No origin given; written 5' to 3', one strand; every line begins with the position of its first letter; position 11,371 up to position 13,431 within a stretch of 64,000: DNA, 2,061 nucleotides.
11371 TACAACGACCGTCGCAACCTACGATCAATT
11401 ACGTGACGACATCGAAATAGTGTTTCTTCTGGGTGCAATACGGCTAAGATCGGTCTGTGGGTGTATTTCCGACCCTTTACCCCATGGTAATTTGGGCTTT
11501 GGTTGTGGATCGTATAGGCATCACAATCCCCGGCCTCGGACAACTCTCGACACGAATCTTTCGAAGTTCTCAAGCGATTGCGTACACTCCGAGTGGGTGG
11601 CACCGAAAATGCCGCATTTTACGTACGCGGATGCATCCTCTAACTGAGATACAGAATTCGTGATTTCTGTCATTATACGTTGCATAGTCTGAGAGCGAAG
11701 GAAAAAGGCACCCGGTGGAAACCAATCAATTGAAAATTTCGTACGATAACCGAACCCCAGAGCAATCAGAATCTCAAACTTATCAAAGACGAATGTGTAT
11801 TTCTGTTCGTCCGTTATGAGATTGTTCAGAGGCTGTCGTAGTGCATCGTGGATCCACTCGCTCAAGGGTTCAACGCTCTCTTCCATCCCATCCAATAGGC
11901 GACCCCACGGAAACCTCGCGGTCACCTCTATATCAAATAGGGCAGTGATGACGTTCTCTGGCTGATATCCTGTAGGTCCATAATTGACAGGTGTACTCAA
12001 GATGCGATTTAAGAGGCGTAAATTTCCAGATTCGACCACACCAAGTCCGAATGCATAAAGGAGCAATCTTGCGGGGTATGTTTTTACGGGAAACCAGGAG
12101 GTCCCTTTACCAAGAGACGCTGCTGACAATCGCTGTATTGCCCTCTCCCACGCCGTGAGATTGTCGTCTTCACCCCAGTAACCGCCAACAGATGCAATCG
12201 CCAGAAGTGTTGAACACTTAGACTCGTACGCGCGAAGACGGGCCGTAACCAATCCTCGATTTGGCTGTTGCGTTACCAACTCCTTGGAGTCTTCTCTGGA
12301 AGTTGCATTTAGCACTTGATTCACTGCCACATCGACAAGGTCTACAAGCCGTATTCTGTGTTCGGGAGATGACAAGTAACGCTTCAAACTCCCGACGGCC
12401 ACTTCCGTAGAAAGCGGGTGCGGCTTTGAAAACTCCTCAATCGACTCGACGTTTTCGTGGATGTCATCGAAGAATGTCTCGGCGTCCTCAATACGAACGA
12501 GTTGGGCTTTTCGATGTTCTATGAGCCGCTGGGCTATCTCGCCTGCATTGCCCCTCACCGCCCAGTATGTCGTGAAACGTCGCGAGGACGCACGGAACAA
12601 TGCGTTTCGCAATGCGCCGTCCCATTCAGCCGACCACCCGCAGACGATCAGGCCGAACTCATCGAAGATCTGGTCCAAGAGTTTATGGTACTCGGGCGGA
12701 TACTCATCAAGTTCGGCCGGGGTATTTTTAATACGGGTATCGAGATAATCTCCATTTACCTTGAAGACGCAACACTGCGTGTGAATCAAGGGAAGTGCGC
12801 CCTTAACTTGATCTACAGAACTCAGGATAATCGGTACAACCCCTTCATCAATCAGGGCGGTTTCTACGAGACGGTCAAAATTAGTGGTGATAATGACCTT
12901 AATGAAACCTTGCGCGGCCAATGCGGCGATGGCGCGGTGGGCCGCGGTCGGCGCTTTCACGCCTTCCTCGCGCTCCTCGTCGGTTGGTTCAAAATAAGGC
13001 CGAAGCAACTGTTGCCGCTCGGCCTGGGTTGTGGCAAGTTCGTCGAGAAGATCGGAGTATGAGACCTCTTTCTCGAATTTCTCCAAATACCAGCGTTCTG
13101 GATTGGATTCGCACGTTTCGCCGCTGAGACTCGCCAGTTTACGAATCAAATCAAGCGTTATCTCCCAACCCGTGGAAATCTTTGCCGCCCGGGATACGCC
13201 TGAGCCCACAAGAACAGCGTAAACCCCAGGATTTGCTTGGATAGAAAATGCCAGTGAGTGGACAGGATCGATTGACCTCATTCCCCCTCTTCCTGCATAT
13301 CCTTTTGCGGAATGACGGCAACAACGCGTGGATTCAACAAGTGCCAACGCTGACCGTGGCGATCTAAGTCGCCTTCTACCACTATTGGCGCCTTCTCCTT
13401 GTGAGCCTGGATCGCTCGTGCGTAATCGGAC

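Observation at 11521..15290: Four-gene operon ending in a SIR2-family protein that fits no known SIR2 defence architecture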

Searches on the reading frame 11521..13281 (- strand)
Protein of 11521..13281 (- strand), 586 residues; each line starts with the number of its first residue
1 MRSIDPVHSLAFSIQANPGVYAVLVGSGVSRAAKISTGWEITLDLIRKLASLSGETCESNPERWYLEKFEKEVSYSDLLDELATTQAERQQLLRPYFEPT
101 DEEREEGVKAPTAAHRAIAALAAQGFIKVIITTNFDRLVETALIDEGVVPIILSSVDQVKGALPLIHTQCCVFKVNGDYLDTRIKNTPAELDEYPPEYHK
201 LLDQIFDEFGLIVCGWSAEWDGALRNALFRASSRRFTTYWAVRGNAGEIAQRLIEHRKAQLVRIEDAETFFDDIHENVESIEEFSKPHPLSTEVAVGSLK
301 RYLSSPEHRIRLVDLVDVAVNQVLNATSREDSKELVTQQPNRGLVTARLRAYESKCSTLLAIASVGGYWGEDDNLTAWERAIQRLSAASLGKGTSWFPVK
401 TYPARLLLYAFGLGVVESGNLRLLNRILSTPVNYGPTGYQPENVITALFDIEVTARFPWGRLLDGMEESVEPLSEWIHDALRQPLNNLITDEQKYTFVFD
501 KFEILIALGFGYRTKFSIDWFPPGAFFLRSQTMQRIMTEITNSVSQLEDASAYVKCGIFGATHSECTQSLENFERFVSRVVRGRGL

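Call 5: search_protein_families(library=pfam, proteins=[window:11521-13281:-], max_evalue=0.1)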
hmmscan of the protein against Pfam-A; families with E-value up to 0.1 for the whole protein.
window:11521-13281:- (586 aa): 3 families
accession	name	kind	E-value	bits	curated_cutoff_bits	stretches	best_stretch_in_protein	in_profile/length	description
PF13289.12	SIR2_2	-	1.1e-07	32.5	24.5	1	129-253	2-132/141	SIR2-like domain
PF02146.23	SIR2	-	0.011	16.1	24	1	97-184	48-126/180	Sir2 family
PF12710.13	HAD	-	0.012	16.5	27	1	78-157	42-133/189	haloacid dehalogenase-like hydrolase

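Call 6: search_protein_families(library=padloc, proteins=[window:11521-13281:-], max_evalue=0.1)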
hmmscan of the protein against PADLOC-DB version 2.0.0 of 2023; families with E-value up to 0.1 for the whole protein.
window:11521-13281:- (586 aa): 13 families
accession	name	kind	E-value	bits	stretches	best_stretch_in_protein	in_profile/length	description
PDLC05061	PDC-S65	-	3.1e-205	681.9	1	3-579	15-588/592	-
PDLC05060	PDC-S65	-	1.5e-137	457.5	1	78-580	1-501/503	-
PDLC02419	Aga_SIR2-PNTD1-PNTD2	-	3.7e-25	86.7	2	109-298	102-297/558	Class I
PDLC02401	Aga_SIR2-PNTD1-PNTD2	-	4.1e-19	66.8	1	109-278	75-252/524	Class I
PDLC02420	Aga_SIR2-PNTD1-PNTD2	-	1e-15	55.1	1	11-257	12-267/1010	Class I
PDLC02384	pAgo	-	1e-14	51.8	1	109-254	118-265/1030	-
PDLC02402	Aga_SIR2-PNTD1-PNTD2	-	3.2e-05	20.2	1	62-147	69-146/876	Class I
PDLC04082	SIR2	-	8.1e-05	19.7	1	129-146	130-147/345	-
PDLC00409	ThsA1|ThsA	-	0.00019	18.9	1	110-181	91-156/242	STALD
PDLC00407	ThsA1|ThsA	-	0.00027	17.7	1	110-180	90-154/478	STALD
PDLC04087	SIR2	-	0.00095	16.1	1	22-143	20-148/343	-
PDLC04968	PDC-S25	-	0.022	11.8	1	116-143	128-156/517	-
PDLC04083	SIR2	-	0.06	10.2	0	23-53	19-49/371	-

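Call 10: search_solved_structures(query=window:11521-13281:-, max_evalue=1, show_alignments=3)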
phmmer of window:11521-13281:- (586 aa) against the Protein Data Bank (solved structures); distinct sequences matched with E-value up to 1: 19.
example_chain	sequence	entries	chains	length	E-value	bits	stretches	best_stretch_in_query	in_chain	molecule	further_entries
8jkz_A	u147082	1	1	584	7.9e-11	44.4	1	113-274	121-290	Sir2 superfamily protein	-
8jl0_A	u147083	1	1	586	7.9e-11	44.4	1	113-274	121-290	Sir2 superfamily protein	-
8in8_B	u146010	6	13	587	7.9e-11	44.4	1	113-274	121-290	Sir2 superfamily protein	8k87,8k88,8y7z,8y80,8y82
9v0g_E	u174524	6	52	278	0.0026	19.6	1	70-183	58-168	NAD-dependent protein deacetylase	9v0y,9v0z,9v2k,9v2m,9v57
9xvc_H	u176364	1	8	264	0.025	16.3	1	123-182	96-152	KomC(H146N), a SIR2-domain NADase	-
9v12_i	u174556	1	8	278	0.067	14.9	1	70-182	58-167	NAD-dependent protein deacetylase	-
8zsf_D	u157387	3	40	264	0.11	14.2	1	123-181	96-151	Sir2 family NAD-dependent protein deacetylase | KomC, SIR2 domain protein, NADase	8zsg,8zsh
1ma3_A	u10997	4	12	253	0.19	13.4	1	94-141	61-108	Transcriptional regulatory protein, Sir2 family | NAD-dependent deacetylase 2 | NAD-dependent protein deacylase 2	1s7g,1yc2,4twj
8zsi_E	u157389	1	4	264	0.24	13.1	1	123-181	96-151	Sir2 family NAD-dependent protein deacetylase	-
7jrj_G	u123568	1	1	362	0.31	12.7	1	66-148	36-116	Flagellar radial spoke protein 3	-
9pio_G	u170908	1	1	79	0.63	11.7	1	25-72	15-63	Arc family DNA-binding protein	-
4jv5_Q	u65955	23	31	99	0.79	11.4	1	272-329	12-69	30S ribosomal protein S17 | RIBOSOMAL PROTEIN S17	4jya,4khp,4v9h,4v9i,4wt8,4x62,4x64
4k0k_Q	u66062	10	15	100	0.8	11.3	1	272-329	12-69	30S ribosomal protein S17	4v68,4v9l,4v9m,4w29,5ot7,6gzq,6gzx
4v7p_AQ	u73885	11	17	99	0.85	11.3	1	272-329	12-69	30S ribosomal protein S17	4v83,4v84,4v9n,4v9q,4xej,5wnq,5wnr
4v9j_AQ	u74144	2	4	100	0.86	11.2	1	272-329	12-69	30S ribosomal protein S17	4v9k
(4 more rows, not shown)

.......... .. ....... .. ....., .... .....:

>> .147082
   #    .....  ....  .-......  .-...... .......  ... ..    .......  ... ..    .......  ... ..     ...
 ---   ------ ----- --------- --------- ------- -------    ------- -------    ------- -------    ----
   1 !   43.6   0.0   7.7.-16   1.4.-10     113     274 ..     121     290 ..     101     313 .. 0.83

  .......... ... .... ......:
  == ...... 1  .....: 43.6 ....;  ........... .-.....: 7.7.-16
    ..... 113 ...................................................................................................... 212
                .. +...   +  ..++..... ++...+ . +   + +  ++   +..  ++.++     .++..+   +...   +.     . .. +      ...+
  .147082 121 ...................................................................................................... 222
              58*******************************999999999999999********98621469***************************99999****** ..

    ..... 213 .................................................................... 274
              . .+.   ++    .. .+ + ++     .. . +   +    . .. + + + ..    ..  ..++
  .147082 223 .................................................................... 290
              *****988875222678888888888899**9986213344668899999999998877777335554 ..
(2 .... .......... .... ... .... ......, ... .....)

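Call 13: find_homologous_proteins(query=window:11521-13281:-, max_evalue=0.00001)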
Query window:11521-13281:- (586 aa): 3837 proteins with E <= 0.00001 among 8000 candidates; the best 120 are listed.
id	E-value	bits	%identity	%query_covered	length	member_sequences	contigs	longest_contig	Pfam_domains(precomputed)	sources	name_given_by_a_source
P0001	0.0e+0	1331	100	100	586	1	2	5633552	PF13289.13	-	-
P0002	0.0e+0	1143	85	100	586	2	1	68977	PF13289.13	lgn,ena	-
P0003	1.4e-267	907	69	98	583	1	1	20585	PF13289.13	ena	-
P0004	4.1e-236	803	63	99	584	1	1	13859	PF13289.13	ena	-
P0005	7.8e-233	792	62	99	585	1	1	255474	PF13289.13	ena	-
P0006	4.6e-231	786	63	98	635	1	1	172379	PF13289.13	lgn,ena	-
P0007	3.6e-230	783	63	99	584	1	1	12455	PF13289.13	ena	-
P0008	3.7e-230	783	62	98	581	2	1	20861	PF13289.13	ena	-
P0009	9.7e-229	779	63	97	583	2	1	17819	PF13289.13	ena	-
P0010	2.1e-228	778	63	97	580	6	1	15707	PF13289.13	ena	-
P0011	3.8e-228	777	62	98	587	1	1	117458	PF13289.13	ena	-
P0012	1.6e-227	775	62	98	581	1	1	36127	PF13289.13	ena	-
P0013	1.7e-227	775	59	99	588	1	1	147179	PF13289.13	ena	-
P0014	1.8e-227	775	61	99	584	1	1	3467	PF13289.13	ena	-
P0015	3.1e-227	774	62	98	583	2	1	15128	PF13289.13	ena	-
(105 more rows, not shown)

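Call 16: find_related_loci(query=A1, collection=genome_contigs, flank=8000)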
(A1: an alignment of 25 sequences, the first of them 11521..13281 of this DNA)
Query A1 (586 aa) in genome_contigs; peptide patterns used: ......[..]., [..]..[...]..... (x = any residue, [..] = any of these).
599 stretches matched a pattern (row limit reached: there are more); 573 encode a relative of the query (tblastn E <= 1e-3); the best 80 are kept; 80 distinct loci.
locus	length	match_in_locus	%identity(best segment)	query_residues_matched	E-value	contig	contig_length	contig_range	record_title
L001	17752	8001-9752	64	4-584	0e+0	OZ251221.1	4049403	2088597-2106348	MAG: bacterium isolate 32a2cbb7-c6c8-45cd-829d-ddd1ef6a6eb2 genome assembly, chromosome: 1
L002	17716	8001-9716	62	1-570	0e+0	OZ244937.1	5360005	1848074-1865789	MAG: Candidatus Latescibacterota bacterium isolate 1c493fcc-a489-4500-a9bd-4f4019e95c1e genome assembly, chromosome: 1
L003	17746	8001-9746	61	1-580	0e+0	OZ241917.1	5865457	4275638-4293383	MAG: Candidatus Latescibacterota bacterium isolate 5e8d6608-c5e3-4027-8d72-793febe4c990 genome assembly, chromosome: 1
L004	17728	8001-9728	60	4-578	0e+0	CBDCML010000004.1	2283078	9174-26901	MAG: Opitutales bacterium isolate e0fc1690-48a8-4d2d-90c6-43be15898d10 genome assembly, contig: contig_4, whole genome s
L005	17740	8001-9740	59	1-580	0e+0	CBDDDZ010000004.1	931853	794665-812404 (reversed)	MAG: Candidatus Latescibacterota bacterium isolate 2fef8444-24d4-470e-a0f0-8c307ac56c94 genome assembly, contig: contig_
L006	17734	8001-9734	60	4-582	0e+0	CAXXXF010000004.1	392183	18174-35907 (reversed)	MAG: Candidatus Latescibacterota bacterium isolate cdc6522c-bbe9-4fa3-a52d-301d393956c9 genome assembly, contig: contig_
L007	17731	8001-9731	59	1-577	0e+0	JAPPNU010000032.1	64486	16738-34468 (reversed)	MAG: Gemmatimonadota bacterium isolate RHO3_bin_7 NODE_1038_length_64486_cov_42.196707, whole genome shotgun sequence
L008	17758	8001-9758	59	4-581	0e+0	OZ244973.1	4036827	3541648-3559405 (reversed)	MAG: Terriglobia bacterium isolate 2202a82c-0bb4-4252-a2d5-8bb3d6ea53e1 genome assembly, chromosome: 1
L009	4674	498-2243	59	1-583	0e+0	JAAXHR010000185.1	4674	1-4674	MAG: Dehalococcoidia bacterium isolate Plut_88894 unfiltered_Plut_88894_genomic_contig_449677, whole genome shotgun sequ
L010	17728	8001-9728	59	4-578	0e+0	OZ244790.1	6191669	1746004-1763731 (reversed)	MAG: Candidatus Latescibacterota bacterium isolate 46c83e85-0880-45c6-8d78-79488e6eca4b genome assembly, chromosome: 1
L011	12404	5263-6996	55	4-580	0e+0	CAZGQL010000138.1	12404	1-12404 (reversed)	MAG TPA_asm: uncultured Syntrophobacteraceae bacterium isolate SRP290908_co1_149 genome assembly, contig: NODE_7205_leng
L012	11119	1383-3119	54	4-580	0e+0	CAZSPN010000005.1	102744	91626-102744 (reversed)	MAG TPA_asm: uncultured Gallionella sp. isolate SRP178908_co1_118 genome assembly, contig: NODE_80_length_102744_cov_4.0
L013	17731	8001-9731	55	2-581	0e+0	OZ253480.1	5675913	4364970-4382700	MAG: uncultured Candidatus Binatia bacterium isolate 01c1d691-c9b9-4499-9944-1e5a173e9d55 genome assembly, chromosome: 1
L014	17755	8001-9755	56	2-586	0e+0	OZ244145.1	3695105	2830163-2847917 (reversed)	MAG: Chloroflexota bacterium isolate eb05c879-3c2f-44be-9c84-8645a4b398cc genome assembly, chromosome: 1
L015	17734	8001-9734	55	4-582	0e+0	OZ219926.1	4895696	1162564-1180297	MAG: Thermodesulfobacteriota bacterium isolate 21442c6b-cc68-4f82-8039-a5361455a999 genome assembly, chromosome: 3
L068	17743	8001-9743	46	3-580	2e-168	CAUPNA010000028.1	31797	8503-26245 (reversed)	MAG: uncultured Undibacterium sp. isolate m07-metabat.13 genome assembly, contig: m07-c145, whole genome shotgun sequenc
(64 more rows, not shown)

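Call 23: search_protein_families(library=pfam, proteins=[L068:13163-16333:+], max_evalue=0.01)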
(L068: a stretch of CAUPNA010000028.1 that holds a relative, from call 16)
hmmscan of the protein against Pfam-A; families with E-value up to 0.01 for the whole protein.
L068:13163-16333:+ (1056 aa): 5 families
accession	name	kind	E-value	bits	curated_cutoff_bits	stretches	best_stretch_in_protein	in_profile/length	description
PF11867.13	T1RH-like_C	-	1.5e-126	422.7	26.8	1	730-1053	1-328/329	Type I restriction enzyme HindI endonuclease subunit-like, C-terminal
PF18766.7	SWI2_SNF2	-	1.6e-75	254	26.7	1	269-545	1-220/221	SWI2/SNF2 ATPase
PF04313.20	HSDR_N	-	1.4e-47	162.6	25.1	1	1-210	1-197/198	Type I restriction enzyme R protein N terminus (HSDR_N)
PF22679.2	T1R_D3-like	-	5.6e-23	82.5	27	1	640-713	85-156/158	Type I restriction enzyme subunit R domain 3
PF04851.21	ResIII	-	1.5e-14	54.7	22.5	1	268-477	6-162/164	Type III restriction enzyme, res subunit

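Call 46: find_encoding_contigs(protein=P0002, flank=9000, max_places=2)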
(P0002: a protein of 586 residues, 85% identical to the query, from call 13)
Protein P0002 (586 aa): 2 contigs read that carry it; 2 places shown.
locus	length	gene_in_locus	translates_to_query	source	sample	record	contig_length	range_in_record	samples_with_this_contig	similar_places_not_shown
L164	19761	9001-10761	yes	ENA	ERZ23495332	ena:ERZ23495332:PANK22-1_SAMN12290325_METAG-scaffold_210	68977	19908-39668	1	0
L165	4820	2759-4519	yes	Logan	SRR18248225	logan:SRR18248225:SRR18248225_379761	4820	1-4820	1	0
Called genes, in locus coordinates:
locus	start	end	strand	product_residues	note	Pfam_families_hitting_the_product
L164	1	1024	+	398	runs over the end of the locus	PF02463:SMC_N, PF13476:AAA_23 (weak), PF13304:AAA_21, PF13175:AAA_15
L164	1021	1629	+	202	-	PF14103:DUF4276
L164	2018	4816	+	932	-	PF20464:MmeI_N, PF20465:MmeI_hel, PF20473:MmeI_Mtase, PF07669:Eco57I (weak), PF20466:MmeI_TRD, PF20467:MmeI_C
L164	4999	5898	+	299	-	PF14279:HNH_5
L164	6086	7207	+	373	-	-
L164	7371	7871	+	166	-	PF14280:DUF4365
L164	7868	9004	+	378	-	-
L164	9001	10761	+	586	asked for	PF13289:SIR2_2 (weak)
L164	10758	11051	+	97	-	PF22398:DUF6978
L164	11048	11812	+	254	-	PF08861:DUF1828, PF08862:DUF1829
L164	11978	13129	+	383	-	PF13173:AAA_14, PF13635:DUF4143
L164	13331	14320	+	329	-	PF02574:S-methyl_trans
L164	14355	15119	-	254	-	PF22624:AASDHPPT_N, PF01648:ACPS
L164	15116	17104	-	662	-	PF00920:ILVD_EDD_N, PF24877:ILV_EDD_C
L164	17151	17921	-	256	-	PF01261:AP_endonuc_2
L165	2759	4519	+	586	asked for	PF13289:SIR2_2 (weak)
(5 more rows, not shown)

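Call 47: find_encoding_contigs(protein=P0003, flank=7000, max_places=2)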
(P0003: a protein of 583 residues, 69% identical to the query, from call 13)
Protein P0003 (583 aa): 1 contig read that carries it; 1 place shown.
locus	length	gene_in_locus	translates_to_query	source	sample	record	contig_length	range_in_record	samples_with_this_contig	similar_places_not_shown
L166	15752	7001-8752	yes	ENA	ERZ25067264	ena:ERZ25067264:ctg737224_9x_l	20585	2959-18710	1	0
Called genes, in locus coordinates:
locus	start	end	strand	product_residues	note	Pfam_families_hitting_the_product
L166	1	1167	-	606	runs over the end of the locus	PF03235:GmrSD_N, PF07510:GmrSD_C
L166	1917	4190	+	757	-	PF12161:HsdM_N, PF02384:N6_Mtase, PF04480:DUF559, PF18741:MTES_1575 (weak), PF02384:N6_Mtase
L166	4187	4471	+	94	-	PF10387:DUF2442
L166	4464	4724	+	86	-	PF13711:DUF4160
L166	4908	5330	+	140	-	PF08780:NTase_sub_bind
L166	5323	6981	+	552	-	PF01420:Methylase_S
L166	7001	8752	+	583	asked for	PF13289:SIR2_2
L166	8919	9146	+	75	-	PF04255:DUF433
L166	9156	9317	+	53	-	PF18480:DUF5615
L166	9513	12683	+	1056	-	PF04313:HSDR_N, PF04851:ResIII, PF18766:SWI2_SNF2, PF22679:T1R_D3-like, PF11867:T1RH-like_C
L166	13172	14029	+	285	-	PF22022:Phage_int_M, PF00589:Phage_integrase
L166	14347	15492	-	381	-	PF26233:NicX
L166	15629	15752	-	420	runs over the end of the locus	PF26233:NicX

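Call 49: predict_structure(alignment_id=A1)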
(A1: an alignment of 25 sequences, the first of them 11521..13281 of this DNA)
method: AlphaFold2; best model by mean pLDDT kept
length: 586 residues; sequences in the alignment: 25
mean_pLDDT: 73.5   pTM: 0.51
mean pLDDT of the five models: 73.5, 71.6, 67.5, 65.7, 64.5
residues with pLDDT >= 90: 65; 70-90: 313; 50-70: 150; < 50: 58
segments of 3 or more residues with pLDDT < 50: 1-4, 178-182, 184-190, 270-290, 292-296, 301-303, 305-307
pLDDT, mean of each block of 10 residues (from residue 1): 50 57 71 67 86 82 85 76 72 72 72 75 80 75 86 83 71 69 48 76 81 67 78 67 73 82 59 41 31 48 50 75 71 56 80 81 69 74 76 65 89 88 88 61 79 68 70 82 78 91 92 68 79 93 94 93 93 85 71
secondary structure, 60 per line:
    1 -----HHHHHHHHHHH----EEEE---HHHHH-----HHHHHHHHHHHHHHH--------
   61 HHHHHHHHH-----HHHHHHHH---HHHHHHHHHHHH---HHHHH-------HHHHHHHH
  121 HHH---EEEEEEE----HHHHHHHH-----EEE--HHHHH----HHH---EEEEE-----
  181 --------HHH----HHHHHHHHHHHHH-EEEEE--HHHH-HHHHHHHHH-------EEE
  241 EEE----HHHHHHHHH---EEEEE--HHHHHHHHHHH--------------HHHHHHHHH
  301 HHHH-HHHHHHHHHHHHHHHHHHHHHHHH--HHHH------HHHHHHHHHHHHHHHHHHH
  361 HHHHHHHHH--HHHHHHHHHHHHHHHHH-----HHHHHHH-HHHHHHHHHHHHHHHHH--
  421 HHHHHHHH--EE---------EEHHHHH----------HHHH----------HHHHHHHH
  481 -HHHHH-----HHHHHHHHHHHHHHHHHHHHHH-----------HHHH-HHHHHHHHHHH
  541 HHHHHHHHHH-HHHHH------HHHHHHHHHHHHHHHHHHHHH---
elements in order: H6-16 E21-24 H28-32 H38-52 H61-69 H75-82 H86-97 H101-105 H113-123 E127-133 H138-145 E151-153 H156-160 E171-175 H196-208 E210-214 H217-220 H222-230 E238-243 H248-256 E260-264 H267-277 H292-304 H306-329 H332-335 H342-369 H372-388 H394-400 H402-418 H421-428 H444-448 H459-462 H473-480 H482-486 H492-513 H525-528 H530-550 H552-556 H563-583
